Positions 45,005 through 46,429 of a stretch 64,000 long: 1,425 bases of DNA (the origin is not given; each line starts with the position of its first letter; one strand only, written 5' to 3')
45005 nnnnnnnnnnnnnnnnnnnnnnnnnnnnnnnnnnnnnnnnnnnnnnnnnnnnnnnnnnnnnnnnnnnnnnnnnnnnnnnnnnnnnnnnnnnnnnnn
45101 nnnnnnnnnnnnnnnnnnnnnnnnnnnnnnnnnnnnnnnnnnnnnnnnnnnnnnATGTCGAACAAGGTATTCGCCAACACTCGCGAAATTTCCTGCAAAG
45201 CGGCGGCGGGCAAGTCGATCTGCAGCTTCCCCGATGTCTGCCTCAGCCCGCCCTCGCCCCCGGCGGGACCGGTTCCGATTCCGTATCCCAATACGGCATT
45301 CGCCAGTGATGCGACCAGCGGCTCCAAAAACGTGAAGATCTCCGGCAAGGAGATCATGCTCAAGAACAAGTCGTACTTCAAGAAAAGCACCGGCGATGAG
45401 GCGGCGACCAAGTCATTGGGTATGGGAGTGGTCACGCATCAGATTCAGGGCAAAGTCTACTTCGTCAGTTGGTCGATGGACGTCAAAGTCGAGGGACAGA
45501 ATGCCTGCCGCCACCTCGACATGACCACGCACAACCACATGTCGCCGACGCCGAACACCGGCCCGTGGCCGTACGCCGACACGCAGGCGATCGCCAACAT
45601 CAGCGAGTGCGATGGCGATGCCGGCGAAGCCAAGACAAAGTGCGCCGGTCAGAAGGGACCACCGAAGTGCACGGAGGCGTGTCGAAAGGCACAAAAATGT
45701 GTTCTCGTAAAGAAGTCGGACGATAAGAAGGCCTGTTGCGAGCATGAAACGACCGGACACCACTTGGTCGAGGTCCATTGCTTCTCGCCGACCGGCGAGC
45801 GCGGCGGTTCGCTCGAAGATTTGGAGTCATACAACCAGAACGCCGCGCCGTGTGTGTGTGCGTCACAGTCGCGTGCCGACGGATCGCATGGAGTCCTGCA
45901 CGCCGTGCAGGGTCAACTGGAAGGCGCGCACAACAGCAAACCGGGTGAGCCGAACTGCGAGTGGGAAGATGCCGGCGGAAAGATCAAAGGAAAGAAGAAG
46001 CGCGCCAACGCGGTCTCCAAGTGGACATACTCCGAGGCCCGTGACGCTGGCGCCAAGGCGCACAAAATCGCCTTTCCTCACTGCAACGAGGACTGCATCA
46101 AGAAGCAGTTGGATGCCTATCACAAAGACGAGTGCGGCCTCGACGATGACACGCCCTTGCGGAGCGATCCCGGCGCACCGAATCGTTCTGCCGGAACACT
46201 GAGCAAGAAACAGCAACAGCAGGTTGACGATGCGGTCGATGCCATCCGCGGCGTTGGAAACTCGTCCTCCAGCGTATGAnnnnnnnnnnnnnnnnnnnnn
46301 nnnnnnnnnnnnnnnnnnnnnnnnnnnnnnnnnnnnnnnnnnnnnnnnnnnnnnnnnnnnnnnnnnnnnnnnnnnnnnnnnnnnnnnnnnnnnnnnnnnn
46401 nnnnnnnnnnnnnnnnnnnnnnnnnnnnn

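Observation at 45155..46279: Cysteine-rich C-terminal toxin domain on the PAAR-like protein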

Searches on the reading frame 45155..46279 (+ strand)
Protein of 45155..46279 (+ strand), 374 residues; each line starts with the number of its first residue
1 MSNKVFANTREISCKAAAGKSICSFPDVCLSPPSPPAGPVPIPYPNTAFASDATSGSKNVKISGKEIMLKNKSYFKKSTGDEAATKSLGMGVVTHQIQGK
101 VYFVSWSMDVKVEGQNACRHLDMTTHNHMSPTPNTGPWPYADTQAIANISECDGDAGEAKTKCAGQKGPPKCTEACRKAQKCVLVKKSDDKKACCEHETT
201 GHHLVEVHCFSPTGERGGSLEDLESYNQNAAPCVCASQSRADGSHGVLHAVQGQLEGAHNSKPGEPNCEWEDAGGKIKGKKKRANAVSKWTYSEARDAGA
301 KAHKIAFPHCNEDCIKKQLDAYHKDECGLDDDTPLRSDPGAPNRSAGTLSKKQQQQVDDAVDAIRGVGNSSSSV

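Call 3: search_protein_families(library=pfam, proteins=[window:45155-46279:+], max_evalue=0.01)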
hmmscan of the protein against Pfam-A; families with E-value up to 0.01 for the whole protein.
window:45155-46279:+ (374 aa): 2 families
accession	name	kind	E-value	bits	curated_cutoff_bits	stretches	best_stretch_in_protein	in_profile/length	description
PF13665.11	Tox-PAAR-like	-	3.2e-35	120.9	31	1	21-131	2-106/108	Toxin PAAR-like domain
PF15635.11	Tox-GHH2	-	1.5e-14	54.8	25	1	200-323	2-122/122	GHH signature containing HNH/Endo VII superfamily nuclease toxin 2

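Call 4: search_protein_families(library=ncbifam, proteins=[window:45155-46279:+], max_evalue=0.01)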
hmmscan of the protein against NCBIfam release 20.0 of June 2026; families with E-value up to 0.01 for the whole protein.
window:45155-46279:+ (374 aa): 0 families

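Call 6: search_solved_structures(query=window:45155-46279:+, max_evalue=1, show_alignments=2)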
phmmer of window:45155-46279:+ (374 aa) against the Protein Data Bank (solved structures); distinct sequences matched with E-value up to 1: 1.
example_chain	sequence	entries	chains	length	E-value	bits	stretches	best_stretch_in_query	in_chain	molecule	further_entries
8qjc_A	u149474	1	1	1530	0.13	14.9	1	23-125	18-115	T6SS-associated Rhs core and toxin domain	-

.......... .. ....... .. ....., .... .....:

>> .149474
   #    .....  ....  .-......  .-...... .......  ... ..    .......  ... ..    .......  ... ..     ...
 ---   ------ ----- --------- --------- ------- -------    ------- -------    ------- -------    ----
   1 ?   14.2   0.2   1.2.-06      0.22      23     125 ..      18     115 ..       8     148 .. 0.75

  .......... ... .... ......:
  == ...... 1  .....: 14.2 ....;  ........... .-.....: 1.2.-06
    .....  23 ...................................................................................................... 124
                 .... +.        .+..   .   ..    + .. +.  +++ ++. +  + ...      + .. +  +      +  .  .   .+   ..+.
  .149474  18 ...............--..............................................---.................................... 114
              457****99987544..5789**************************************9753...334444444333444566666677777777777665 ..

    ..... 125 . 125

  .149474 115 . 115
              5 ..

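Call 8: find_homologous_proteins(query=window:45155-46279:+, max_evalue=0.001)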
Query window:45155-46279:+ (374 aa): 4290 proteins with E <= 0.001 among 6596 candidates; the best 120 are listed.
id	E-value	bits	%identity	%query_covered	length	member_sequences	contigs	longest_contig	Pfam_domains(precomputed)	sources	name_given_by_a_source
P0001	1.3e-253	859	99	100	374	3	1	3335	PF15635.12,PF13665.12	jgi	jgi:hypothetical protein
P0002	2.0e-166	572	67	100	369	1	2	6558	PF15635.12,PF13665.12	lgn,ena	-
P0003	8.4e-162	557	67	98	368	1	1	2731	PF15635.12,PF13665.12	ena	-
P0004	5.3e-161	554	67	98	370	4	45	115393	PF15635.12,PF13665.12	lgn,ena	-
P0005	9.2e-159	547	67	98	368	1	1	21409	PF15635.12,PF13665.12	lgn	-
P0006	1.9e-158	546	67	98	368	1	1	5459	PF15635.12,PF13665.12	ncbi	-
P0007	1.3e-149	517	61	100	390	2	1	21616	PF15635.12,PF13665.12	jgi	jgi:hypothetical protein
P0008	5.5e-149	515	61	100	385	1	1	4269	PF15635.12,PF13665.12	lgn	-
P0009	1.5e-147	510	61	98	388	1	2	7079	PF15635.12,PF13665.12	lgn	-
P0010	1.5e-147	510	62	99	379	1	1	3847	PF15635.12,PF13665.12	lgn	-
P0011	2.6e-142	493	61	98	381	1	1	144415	PF15635.12,PF13665.12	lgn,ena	-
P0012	2.1e-141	490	61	100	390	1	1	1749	PF15635.12,PF13665.12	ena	-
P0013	2.6e-138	480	59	99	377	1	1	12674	PF15635.12,PF13665.12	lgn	-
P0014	5.2e-138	479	58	99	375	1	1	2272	PF15635.12,PF13665.12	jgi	jgi:hypothetical protein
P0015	1.3e-136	474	59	100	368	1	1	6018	PF15635.12,PF13665.12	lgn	-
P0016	7.5e-136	472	60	95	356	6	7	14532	PF15635.12,PF13665.12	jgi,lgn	jgi:hypothetical protein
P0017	6.0e-135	469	57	99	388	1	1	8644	PF15635.12,PF13665.12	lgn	-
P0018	1.3e-131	458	58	98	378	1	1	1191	PF15635.12,PF13665.12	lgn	-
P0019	1.0e-130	455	56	99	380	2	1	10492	PF15635.12,PF13665.12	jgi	-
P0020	4.2e-129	449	55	100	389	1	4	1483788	PF15635.12,PF13665.12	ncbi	-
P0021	4.0e-127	443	55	99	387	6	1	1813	PF15635.12,PF13665.12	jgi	-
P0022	1.1e-126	441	53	100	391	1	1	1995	PF15635.12,PF13665.12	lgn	-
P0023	1.2e-126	441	55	100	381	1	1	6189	PF15635.12,PF13665.12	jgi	jgi:hypothetical protein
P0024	1.3e-126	441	57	95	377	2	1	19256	PF15635.12,PF13665.12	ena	-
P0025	1.5e-126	441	57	97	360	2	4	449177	PF15635.12,PF13665.12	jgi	-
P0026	2.6e-126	440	56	100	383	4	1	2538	PF15635.12,PF13665.12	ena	-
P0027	4.2e-126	440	56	98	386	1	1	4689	PF15635.12,PF13665.12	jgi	-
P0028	7.6e-126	439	60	91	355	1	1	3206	PF15635.12,PF13665.12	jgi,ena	-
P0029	2.2e-125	437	59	91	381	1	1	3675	PF15635.12,PF13665.12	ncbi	-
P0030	4.0e-125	436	57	99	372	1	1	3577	PF15635.12,PF13665.12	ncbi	-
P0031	1.0e-124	435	56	98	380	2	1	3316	PF15635.12,PF13665.12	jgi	jgi:hypothetical protein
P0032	2.0e-124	434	56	95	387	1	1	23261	PF15635.12,PF13665.12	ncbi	-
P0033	2.4e-124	434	55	98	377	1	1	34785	PF15635.12,PF13665.12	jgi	jgi:hypothetical protein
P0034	3.8e-124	433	54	100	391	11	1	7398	PF15635.12,PF13665.12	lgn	-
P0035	1.8e-123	431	53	100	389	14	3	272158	PF15635.12,PF13665.12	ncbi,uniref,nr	ncbi:hypothetical protein DNK06_06780 [Pseudomonas daroniae]|uniref:Tox-GHH2 domain-containing prote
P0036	1.8e-122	428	54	98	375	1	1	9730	PF15635.12,PF13665.12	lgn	-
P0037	6.6e-122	426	55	98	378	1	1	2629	PF15635.12,PF13665.12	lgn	-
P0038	9.5e-122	425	53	100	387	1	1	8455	PF15635.12,PF13665.12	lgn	-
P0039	1.4e-121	425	55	100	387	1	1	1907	PF15635.12,PF13665.12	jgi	jgi:hypothetical protein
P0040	7.5e-121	422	60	82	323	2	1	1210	PF15635.12,PF13665.12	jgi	-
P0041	1.6e-120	421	53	98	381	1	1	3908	PF15635.12,PF13665.12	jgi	jgi:Domain of unknown function (DUF4150)/GHH signature containing HNH/Endo VII superfamily nuclease 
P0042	9.8e-120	419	54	97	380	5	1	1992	PF15635.12,PF13665.12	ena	-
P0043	3.1e-118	414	54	99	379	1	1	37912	PF15635.12,PF13665.12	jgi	jgi:hypothetical protein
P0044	2.4e-117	411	52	99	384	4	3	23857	PF15635.12,PF13665.12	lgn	-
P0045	2.5e-116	407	54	97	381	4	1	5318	PF15635.12,PF13665.12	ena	-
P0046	1.0e-115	405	55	99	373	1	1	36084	PF15635.12,PF13665.12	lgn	-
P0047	7.3e-113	396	53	100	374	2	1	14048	PF15635.12,PF13665.12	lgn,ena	-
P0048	8.4e-113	396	52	100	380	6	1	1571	PF15635.12,PF13665.12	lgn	-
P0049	2.5e-111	391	52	98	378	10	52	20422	PF15635.12,PF13665.12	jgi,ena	jgi:hypothetical protein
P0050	3.1e-110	387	52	97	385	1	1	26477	PF15635.12,PF13665.12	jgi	jgi:hypothetical protein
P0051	7.6e-110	386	51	98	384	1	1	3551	PF15635.12,PF13665.12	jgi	jgi:hypothetical protein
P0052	7.8e-108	379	51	98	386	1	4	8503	PF15635.12,PF13665.12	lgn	-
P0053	1.1e-107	379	53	91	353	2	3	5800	PF15635.12,PF13665.12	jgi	jgi:hypothetical protein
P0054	2.5e-107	378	51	100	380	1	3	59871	PF15635.12,PF13665.12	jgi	jgi:Domain of unknown function (DUF4150)/GHH signature containing HNH/Endo VII superfamily nuclease 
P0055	3.3e-107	377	51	100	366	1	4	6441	PF15635.12,PF13665.12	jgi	jgi:Domain of unknown function (DUF4150)/GHH signature containing HNH/Endo VII superfamily nuclease 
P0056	1.2e-106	376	55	95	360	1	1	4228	PF15635.12,PF13665.12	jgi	jgi:hypothetical protein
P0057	1.5e-106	375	55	90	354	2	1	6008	PF15635.12,PF13665.12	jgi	jgi:hypothetical protein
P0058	2.5e-106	374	49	98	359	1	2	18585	PF15635.12,PF13665.12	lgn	-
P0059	3.0e-106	374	51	97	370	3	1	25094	PF15635.12,PF13665.12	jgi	jgi:hypothetical protein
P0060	1.2e-105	372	51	97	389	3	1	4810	PF15635.12,PF13665.12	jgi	jgi:hypothetical protein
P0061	1.6e-104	369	50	99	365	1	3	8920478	PF15635.12,PF13665.12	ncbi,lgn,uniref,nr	ncbi:PAAR-like domain-containing protein [Fuerstiella marisgermanici]|uniref:Tox-GHH2 domain-contain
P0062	2.3e-104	368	49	99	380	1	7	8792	PF15635.12,PF13665.12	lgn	-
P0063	2.9e-104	368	48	90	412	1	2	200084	PF15635.12,PF13665.12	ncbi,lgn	-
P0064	4.7e-104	367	51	98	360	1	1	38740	PF15635.12,PF13665.12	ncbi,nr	ncbi:MAG: DUF4150 domain-containing protein [Nitrococcus mobilis]|nr:DUF4150 domain-containing prote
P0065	7.5e-104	366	54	96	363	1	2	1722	PF15635.12,PF13665.12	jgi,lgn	-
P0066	3.9e-103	364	50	98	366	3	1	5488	PF15635.12,PF13665.12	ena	-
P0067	4.7e-103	364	51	94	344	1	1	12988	PF15635.12,PF13665.12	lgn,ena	-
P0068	1.4e-102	362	52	100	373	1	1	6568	PF15635.12,PF13665.12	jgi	jgi:hypothetical protein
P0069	2.2e-102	361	49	97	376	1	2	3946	PF15635.12,PF13665.12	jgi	jgi:hypothetical protein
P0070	2.8e-102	361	54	85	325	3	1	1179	PF15635.12,PF13665.12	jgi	jgi:hypothetical protein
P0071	4.7e-102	360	49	100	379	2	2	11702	PF15635.12,PF13665.12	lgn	-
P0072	7.9e-102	360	52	98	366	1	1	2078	PF15635.12,PF13665.12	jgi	jgi:hypothetical protein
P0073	1.4e-101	359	51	91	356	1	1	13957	PF15635.12,PF13665.12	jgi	jgi:Domain of unknown function (DUF4150)/GHH signature containing HNH/Endo VII superfamily nuclease 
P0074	2.1e-101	358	49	98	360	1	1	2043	PF15635.12,PF13665.12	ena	-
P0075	1.5e-100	355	51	95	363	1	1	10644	PF15635.12,PF13665.12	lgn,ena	-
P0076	2.0e-100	355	50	90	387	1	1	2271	PF15635.12,PF13665.12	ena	-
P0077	2.0e-100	355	49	98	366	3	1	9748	PF15635.12,PF13665.12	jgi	jgi:hypothetical protein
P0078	9.3e-100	353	52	96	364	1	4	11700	PF15635.12,PF13665.12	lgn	-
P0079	1.1e-99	353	53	96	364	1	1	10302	PF15635.12,PF13665.12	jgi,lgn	jgi:hypothetical protein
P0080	1.2e-99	353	47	98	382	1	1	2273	PF15635.12,PF13665.12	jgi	jgi:hypothetical protein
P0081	1.4e-99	352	51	90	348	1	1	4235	PF15635.12,PF13665.12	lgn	-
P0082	5.0e-99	350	52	90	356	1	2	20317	PF15635.12,PF13665.12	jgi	jgi:Toxin PAAR-like domain/GHH signature containing HNH/Endo VII superfamily nuclease toxin 2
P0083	5.5e-99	350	51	96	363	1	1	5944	PF15635.12,PF13665.12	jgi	jgi:hypothetical protein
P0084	5.6e-99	350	52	90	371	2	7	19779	PF15635.12,PF13665.12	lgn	-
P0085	6.3e-99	350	52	90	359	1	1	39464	PF15635.12,PF13665.12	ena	-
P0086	6.5e-99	350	51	90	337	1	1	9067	PF15635.12,PF13665.12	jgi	jgi:hypothetical protein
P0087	2.3e-98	348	50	96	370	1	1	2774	PF15635.12,PF13665.12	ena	-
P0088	9.6e-98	346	51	91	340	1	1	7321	PF13665.12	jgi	jgi:hypothetical protein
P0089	1.2e-97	346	48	98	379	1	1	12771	PF15635.12,PF13665.12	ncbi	-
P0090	1.7e-97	345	48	98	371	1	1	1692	PF15635.12,PF13665.12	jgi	-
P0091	1.9e-97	345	48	99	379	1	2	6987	PF15635.12,PF13665.12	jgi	jgi:hypothetical protein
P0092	2.3e-97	345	50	96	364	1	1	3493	PF15635.12,PF13665.12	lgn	-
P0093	2.8e-97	345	47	100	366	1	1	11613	PF15635.12,PF13665.12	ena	-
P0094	2.8e-97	345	51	91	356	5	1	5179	PF15635.12,PF13665.12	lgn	-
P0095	4.2e-97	344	51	93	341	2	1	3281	PF15635.12,PF13665.12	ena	-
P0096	1.1e-96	343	48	90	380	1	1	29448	PF15635.12,PF13665.12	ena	-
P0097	2.2e-96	342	48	97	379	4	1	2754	PF15635.12,PF13665.12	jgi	jgi:hypothetical protein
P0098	2.7e-96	341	47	99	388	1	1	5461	PF15635.12,PF13665.12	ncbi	-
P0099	2.8e-96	341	47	97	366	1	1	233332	PF15635.12,PF13665.12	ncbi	-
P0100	5.0e-96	341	50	98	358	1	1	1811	PF15635.12,PF13665.12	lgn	-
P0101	6.2e-96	340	48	98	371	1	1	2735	PF15635.12,PF13665.12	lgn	-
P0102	7.2e-96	340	48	90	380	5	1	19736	PF15635.12,PF13665.12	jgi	jgi:hypothetical protein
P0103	1.8e-95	339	49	98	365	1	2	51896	PF15635.12,PF13665.12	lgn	-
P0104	5.8e-95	337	51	90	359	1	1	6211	PF15635.12,PF13665.12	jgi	jgi:hypothetical protein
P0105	6.8e-95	337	51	96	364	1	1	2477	PF15635.12,PF13665.12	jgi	-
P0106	8.9e-95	336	51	90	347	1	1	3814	PF15635.12,PF13665.12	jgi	jgi:hypothetical protein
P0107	1.4e-94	336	48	99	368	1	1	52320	PF15635.12,PF13665.12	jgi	jgi:hypothetical protein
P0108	3.7e-94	334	48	100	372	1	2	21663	PF15635.12,PF13665.12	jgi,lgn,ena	-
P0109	6.1e-94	334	48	89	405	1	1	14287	PF15635.12,PF13665.12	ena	-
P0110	1.1e-93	333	45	100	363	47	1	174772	PF15635.12,PF13665.12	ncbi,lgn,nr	ncbi:TPA: DUF4150 domain-containing protein [Pseudomonas aeruginosa]|nr:DUF4150 domain-containing pr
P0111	1.2e-93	333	47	90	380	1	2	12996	PF15635.12,PF13665.12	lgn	-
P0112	1.7e-93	332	45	96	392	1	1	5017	PF15635.12,PF13665.12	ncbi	-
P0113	1.8e-93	332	48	97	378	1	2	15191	PF15635.12,PF13665.12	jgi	jgi:hypothetical protein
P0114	3.5e-93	331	45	96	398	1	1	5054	PF15635.12,PF13665.12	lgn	-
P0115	8.2e-93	330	47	100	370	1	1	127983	PF15635.12,PF13665.12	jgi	jgi:hypothetical protein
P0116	9.8e-93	330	49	88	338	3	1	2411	PF15635.12,PF13665.12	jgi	jgi:hypothetical protein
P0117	1.2e-92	330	46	97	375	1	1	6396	PF15635.12,PF13665.12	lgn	-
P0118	1.8e-92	329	50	92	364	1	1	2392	PF15635.12,PF13665.12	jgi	jgi:hypothetical protein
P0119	3.0e-92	328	46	100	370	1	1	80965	PF15635.12,PF13665.12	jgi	jgi:Domain of unknown function (DUF4150)/GHH signature containing HNH/Endo VII superfamily nuclease 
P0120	3.4e-92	328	46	100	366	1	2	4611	PF15635.12,PF13665.12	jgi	jgi:Domain of unknown function (DUF4150)/GHH signature containing HNH/Endo VII superfamily nuclease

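Call 23: find_encoding_contigs(protein=P0110, flank=8000, max_places=2)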
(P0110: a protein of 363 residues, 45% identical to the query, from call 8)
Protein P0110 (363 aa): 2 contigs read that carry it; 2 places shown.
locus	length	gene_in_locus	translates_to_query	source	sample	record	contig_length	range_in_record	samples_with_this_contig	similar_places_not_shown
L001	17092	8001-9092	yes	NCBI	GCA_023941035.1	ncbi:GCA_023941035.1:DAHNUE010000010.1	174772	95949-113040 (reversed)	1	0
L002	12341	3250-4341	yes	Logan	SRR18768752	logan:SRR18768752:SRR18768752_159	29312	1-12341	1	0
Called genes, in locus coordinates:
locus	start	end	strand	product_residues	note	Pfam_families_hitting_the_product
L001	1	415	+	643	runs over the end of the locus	PF05954:Phage_GPD, PF04717:Phage_base_V, PF20093:DUF6484 (faint), PF22178:Gp5_trimer_C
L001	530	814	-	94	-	PF18660:Tsi6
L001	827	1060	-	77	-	PF24154:Tis1_ImmP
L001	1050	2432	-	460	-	PF05488:PAAR_motif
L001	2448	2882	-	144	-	PF08786:DcrB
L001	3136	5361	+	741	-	PF05954:Phage_GPD, PF04717:Phage_base_V, PF22178:Gp5_trimer_C, PF06715:Gp5_C (faint), PF22178:Gp5_trimer_C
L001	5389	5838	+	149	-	PF20093:DUF6484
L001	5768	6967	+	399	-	PF09937:DUF2169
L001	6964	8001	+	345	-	-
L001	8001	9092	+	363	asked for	PF13665:Tox-PAAR-like, PF15635:Tox-GHH2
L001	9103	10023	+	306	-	-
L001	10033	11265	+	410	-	PF13646:HEAT_2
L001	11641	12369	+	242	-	PF00484:Pro_CA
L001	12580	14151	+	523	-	PF00916:Sulfate_transp, PF16983:MFS_MOT1 (weak)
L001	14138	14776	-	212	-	-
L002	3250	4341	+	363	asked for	PF13665:Tox-PAAR-like, PF15635:Tox-GHH2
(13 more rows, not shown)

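Call 26: predict_structure(alignment_id=A2)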
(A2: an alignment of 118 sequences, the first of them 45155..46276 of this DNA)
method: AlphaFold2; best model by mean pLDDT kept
length: 374 residues; sequences in the alignment: 118
mean_pLDDT: 80.1   pTM: 0.65
mean pLDDT of the five models: 80.1, 79.8, 79.2, 77.6, 74.6
residues with pLDDT >= 90: 183; 70-90: 74; 50-70: 82; < 50: 35
segments of 3 or more residues with pLDDT < 50: 1-3, 29-32, 89-96, 128-143
pLDDT, mean of each block of 10 residues (from residue 1): 50 67 53 54 65 81 78 75 49 51 60 70 56 40 56 87 75 91 95 88 98 93 97 96 97 98 97 97 98 99 98 97 96 97 94 97 85 56
secondary structure, 60 per line:
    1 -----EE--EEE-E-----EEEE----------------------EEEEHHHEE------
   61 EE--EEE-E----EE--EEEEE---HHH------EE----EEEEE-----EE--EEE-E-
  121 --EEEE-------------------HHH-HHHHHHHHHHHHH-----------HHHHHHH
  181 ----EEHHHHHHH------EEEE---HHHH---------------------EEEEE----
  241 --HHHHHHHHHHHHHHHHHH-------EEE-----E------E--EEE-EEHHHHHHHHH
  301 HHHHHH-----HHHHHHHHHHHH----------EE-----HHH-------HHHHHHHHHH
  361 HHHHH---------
elements in order: E10-12 E20-23 E46-49 E65-67 E78-82 E101-105 E115-117 E123-126 H150-162 H174-180 H187-193 E200-203 H207-210 E232-236 H243-260 E268-270 E286-288 H292-306 H312-323 H351-365
